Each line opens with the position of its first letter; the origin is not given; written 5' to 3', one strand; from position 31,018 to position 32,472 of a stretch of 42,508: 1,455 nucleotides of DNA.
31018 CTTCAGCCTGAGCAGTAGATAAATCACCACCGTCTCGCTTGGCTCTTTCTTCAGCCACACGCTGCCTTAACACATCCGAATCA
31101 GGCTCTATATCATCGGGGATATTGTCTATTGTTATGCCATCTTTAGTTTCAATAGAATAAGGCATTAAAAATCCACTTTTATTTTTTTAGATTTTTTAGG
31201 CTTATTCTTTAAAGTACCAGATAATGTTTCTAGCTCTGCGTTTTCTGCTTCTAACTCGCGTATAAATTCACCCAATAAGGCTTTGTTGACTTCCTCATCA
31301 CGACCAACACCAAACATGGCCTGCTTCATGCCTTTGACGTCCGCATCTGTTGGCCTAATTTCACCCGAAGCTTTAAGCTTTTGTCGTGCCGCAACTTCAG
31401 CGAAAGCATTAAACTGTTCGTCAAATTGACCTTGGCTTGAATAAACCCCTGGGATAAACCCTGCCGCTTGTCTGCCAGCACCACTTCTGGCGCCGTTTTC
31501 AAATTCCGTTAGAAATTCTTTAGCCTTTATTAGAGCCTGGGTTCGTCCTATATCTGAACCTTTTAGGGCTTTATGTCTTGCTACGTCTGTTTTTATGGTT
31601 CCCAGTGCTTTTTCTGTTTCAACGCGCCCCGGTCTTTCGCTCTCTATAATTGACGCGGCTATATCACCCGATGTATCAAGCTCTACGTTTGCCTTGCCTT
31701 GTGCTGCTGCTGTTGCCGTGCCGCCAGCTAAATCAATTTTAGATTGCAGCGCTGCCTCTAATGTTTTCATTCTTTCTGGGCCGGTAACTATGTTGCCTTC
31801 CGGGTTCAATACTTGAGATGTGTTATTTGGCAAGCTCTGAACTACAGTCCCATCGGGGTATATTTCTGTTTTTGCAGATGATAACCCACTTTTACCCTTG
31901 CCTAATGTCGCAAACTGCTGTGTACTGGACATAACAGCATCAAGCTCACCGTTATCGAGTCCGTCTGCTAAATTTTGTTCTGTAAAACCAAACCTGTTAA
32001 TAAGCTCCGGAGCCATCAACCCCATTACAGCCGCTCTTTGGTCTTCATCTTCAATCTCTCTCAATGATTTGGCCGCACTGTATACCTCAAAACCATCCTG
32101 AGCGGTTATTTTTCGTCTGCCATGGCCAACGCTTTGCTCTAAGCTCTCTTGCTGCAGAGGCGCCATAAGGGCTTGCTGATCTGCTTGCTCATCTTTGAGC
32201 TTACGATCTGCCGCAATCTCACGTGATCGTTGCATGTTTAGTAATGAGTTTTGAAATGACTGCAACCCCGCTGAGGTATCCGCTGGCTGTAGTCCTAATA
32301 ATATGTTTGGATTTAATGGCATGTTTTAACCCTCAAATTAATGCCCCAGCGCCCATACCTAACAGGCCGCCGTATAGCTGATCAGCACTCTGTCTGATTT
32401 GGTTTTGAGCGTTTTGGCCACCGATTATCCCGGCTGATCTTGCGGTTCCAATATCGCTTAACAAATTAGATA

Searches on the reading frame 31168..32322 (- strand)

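Call 12: search_protein_families(library=pfam, proteins=[window:31168-32322:-], max_evalue=0.01)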
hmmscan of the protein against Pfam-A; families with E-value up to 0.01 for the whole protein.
window:31168-32322:- (385 aa): 2 families
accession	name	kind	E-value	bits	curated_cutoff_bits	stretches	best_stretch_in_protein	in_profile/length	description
PF16515.11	HIP1_clath_bdg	-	0.00082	20.2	28.8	0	341-382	45-86/99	Clathrin-binding domain of Huntingtin-interacting protein 1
PF09025.15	T3SS_needle_reg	-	0.0081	16.6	25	0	61-168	15-112/145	YopR, type III needle-polymerisation regulator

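Call 13: search_protein_families(library=phrogs, proteins=[window:31168-32322:-], max_evalue=0.01)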
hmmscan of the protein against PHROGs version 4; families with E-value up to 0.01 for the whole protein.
window:31168-32322:- (385 aa): 0 families
